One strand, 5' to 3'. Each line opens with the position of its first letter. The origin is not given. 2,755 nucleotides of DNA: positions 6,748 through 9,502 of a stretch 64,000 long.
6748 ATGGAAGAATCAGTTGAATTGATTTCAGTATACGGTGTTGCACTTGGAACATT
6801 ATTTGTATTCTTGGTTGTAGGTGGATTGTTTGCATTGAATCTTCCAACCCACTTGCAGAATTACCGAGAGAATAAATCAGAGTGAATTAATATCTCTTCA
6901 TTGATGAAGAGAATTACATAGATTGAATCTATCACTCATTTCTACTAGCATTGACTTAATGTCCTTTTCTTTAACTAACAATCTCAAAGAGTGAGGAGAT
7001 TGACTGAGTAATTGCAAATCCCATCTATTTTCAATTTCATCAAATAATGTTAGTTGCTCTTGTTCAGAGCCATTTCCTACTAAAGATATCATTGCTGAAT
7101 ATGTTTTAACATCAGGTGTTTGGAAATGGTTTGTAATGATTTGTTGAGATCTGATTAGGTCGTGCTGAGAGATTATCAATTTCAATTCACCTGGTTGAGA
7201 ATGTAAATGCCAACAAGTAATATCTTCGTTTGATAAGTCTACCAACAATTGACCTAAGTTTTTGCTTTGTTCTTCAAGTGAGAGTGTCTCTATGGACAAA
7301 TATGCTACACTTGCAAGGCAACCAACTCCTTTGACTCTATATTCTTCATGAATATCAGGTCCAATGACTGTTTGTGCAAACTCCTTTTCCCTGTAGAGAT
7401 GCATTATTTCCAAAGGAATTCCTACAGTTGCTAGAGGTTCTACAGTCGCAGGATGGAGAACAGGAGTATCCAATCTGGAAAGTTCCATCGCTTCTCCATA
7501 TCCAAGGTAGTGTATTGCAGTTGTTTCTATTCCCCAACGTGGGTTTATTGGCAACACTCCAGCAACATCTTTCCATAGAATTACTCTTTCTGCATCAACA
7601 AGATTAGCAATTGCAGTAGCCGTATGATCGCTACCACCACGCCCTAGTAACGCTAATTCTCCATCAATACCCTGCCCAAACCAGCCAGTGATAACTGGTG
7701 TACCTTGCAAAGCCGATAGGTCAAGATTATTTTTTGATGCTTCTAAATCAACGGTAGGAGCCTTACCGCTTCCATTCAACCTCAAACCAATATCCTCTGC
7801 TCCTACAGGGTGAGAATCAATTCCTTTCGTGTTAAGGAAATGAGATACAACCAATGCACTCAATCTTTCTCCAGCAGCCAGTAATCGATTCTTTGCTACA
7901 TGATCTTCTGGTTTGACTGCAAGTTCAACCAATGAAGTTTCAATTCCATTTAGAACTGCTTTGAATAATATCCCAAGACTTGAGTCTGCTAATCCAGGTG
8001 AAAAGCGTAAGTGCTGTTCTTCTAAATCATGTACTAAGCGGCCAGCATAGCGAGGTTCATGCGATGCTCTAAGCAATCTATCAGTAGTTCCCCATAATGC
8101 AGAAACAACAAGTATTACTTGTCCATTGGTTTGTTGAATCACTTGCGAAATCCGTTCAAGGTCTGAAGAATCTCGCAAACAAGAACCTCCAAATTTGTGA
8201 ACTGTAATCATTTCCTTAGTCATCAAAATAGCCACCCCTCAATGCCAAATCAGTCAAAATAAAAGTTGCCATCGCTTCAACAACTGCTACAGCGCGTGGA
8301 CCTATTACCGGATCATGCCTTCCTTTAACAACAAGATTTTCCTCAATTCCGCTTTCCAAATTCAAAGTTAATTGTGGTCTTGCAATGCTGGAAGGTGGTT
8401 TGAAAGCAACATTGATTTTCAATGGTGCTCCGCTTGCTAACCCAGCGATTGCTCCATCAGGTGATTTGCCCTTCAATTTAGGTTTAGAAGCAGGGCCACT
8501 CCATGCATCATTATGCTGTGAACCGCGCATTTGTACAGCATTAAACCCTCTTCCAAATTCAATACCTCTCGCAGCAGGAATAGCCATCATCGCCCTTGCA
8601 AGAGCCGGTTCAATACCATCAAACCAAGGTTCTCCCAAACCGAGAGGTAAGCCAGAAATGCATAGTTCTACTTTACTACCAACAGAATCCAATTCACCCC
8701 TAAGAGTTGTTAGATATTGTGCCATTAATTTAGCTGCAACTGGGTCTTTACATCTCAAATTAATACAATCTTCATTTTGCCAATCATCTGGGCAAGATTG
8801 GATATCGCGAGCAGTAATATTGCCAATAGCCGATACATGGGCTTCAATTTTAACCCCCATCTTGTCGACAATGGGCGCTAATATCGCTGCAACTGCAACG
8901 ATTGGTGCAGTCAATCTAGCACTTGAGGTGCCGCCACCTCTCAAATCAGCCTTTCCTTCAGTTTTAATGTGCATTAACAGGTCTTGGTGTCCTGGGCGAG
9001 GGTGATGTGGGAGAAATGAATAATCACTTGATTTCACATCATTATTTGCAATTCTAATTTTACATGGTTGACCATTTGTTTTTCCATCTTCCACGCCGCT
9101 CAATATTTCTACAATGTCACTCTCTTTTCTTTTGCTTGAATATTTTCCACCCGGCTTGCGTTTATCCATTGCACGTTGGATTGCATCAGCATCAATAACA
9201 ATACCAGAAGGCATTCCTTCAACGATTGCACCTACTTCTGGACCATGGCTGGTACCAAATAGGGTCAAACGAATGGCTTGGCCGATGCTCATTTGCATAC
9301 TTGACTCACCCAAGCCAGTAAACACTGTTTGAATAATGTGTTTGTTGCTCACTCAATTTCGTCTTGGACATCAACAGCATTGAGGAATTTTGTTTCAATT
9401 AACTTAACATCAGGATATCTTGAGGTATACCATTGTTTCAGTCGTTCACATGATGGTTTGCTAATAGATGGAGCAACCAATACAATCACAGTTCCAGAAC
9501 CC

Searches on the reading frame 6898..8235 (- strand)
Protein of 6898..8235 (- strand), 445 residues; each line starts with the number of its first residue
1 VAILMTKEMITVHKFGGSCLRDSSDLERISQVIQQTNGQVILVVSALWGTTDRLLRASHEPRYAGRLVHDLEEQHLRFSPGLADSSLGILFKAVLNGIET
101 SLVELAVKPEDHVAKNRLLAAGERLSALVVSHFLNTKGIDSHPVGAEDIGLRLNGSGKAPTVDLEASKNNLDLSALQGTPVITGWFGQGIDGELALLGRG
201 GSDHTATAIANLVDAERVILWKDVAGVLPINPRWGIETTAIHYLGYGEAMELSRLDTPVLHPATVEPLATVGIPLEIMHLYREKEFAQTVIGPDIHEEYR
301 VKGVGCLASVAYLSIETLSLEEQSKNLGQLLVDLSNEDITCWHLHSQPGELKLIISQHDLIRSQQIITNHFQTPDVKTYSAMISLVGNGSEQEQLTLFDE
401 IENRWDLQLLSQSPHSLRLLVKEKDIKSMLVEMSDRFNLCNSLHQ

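Call 51: search_protein_families(library=pfam, proteins=[window:6898-8235:-], max_evalue=0.0001)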
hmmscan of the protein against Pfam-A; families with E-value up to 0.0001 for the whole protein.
window:6898-8235:- (445 aa): 1 family
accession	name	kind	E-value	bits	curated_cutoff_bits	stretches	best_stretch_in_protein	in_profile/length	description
PF00696.33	AA_kinase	-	1.1e-34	120.6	24.9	1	9-278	1-233/234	Amino acid kinase family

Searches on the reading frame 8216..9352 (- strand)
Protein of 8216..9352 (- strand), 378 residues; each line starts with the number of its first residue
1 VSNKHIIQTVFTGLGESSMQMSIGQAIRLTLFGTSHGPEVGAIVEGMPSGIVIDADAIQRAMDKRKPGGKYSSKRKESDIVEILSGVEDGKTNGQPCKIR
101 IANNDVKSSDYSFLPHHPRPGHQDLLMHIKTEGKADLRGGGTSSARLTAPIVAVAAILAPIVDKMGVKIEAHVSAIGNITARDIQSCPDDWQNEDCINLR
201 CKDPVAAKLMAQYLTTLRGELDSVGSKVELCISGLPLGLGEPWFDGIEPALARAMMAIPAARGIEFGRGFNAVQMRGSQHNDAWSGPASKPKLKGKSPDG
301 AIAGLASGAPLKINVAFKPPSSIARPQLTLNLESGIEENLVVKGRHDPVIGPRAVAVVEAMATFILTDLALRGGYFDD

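Call 51: search_protein_families(library=pfam, proteins=[window:8216-9352:-], max_evalue=0.0001)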
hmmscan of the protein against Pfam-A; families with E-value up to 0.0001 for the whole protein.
window:8216-9352:- (378 aa): 1 family
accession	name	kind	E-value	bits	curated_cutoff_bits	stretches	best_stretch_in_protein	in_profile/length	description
PF01264.26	Chorismate_synt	-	1.6e-103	346.3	27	1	27-371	1-327/327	Chorismate synthase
